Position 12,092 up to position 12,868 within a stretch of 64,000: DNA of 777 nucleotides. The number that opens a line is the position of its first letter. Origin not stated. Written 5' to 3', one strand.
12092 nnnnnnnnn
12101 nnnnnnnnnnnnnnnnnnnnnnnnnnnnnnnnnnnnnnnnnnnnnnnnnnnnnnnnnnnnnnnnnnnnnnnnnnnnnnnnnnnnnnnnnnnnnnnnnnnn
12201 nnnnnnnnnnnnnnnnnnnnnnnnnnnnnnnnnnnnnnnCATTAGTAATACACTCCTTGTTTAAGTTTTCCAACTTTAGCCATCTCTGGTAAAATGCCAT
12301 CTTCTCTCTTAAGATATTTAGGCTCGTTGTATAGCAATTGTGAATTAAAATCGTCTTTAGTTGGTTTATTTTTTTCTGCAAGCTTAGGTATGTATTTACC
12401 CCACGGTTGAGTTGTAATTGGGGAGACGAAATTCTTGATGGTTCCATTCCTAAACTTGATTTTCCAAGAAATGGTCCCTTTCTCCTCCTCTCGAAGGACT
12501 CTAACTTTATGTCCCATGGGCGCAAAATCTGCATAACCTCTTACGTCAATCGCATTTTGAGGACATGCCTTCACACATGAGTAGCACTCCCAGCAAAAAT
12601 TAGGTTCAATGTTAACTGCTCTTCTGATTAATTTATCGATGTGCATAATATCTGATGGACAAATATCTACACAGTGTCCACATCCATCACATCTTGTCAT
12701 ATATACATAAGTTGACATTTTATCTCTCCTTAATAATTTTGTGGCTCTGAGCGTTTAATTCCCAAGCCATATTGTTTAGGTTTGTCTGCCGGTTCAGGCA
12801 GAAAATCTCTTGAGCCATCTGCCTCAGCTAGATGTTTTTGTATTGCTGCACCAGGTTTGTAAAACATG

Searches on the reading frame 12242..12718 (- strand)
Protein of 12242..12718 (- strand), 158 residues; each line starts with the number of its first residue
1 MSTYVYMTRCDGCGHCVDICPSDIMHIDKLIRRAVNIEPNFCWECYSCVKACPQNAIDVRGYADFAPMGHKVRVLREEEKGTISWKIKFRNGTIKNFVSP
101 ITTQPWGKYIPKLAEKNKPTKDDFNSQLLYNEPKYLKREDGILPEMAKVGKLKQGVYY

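Call 7: search_protein_families(library=pfam, proteins=[window:12242-12718:-])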
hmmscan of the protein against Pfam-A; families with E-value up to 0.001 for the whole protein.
window:12242-12718:- (158 aa): 13 families
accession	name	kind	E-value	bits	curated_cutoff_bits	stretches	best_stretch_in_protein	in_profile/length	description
PF12139.13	APS-reductase_C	-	2e-33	114.8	25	1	59-139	1-78/82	Adenosine-5'-phosphosulfate reductase beta subunit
PF12838.12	Fer4_7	-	1.4e-12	48.3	27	2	9-56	1-52/52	4Fe-4S dicluster domain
PF00037.32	Fer4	-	1.2e-11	44.3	21.1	2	36-58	2-24/24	4Fe-4S binding domain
PF13237.11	Fer4_10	-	3.1e-09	37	25.5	2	8-53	7-53/53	4Fe-4S dicluster domain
PF13187.11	Fer4_9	-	4.3e-09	36.7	27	1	9-57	1-52/52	4Fe-4S dicluster domain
PF13484.11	Fer4_16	-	8e-09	36.6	30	1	42-60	2-20/66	4Fe-4S double cluster binding domain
PF12798.12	Fer4_3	-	6.2e-07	30.2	27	0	10-24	1-15/15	4Fe-4S binding domain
PF12800.12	Fer4_4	-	1.3e-06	28.6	24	0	42-54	4-16/17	4Fe-4S binding domain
PF12837.12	Fer4_6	-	1.6e-06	28.2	25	1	8-23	7-22/24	4Fe-4S binding domain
PF12797.12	Fer4_2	-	2.2e-06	27.7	24.5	0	5-22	5-22/22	4Fe-4S binding domain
PF25160.1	LdpA_Fe-S-bd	-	5e-06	26.7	27.6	1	5-26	23-44/49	LdpA Fe-S cluster-binding domain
PF13183.11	Fer4_8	-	1.4e-05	26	27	0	6-24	50-68/68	4Fe-4S dicluster domain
PF14697.11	Fer4_21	-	0.00011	22.7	35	0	37-58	3-24/59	4Fe-4S dicluster domain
